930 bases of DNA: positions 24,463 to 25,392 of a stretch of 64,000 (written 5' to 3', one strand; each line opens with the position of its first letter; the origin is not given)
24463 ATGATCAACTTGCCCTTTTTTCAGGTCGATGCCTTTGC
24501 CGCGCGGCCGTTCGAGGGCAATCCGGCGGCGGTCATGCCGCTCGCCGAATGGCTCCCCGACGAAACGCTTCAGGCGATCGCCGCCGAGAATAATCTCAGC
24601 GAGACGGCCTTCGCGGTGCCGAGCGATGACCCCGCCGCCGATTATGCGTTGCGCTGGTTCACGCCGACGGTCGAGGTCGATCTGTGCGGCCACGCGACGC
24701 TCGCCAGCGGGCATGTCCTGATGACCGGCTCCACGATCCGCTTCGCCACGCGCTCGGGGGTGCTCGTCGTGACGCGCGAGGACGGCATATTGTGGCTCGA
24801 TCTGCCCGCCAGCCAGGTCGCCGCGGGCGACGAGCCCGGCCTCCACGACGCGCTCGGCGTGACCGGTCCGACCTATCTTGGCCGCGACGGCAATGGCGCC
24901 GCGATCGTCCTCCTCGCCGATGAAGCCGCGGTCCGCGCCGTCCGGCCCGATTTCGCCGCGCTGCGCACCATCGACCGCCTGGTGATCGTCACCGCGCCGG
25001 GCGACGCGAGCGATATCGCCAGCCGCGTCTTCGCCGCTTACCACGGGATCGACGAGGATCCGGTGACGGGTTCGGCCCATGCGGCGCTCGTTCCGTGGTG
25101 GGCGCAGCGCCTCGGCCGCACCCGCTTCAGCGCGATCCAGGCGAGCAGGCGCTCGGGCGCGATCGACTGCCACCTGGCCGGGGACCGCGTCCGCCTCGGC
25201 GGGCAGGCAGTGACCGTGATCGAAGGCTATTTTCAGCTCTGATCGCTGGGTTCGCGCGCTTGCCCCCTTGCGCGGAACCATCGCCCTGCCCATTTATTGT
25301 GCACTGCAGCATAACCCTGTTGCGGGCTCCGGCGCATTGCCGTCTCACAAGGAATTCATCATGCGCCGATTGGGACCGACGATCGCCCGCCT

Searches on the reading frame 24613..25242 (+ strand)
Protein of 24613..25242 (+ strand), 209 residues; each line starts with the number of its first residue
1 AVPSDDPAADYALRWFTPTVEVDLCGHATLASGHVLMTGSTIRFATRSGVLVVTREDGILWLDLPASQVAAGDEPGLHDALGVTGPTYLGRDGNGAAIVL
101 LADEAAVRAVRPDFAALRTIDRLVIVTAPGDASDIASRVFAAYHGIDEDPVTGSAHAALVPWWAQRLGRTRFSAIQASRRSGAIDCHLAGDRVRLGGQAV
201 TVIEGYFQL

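Call 6: search_protein_families(library=pfam, proteins=[window:24613-25242:+])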
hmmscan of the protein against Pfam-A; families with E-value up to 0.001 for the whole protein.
window:24613-25242:+ (209 aa): 1 family
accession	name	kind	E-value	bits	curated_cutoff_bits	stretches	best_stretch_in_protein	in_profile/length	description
PF02567.21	PhzC-PhzF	-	1.8e-38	133.1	27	1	4-205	46-281/281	Phenazine biosynthesis-like protein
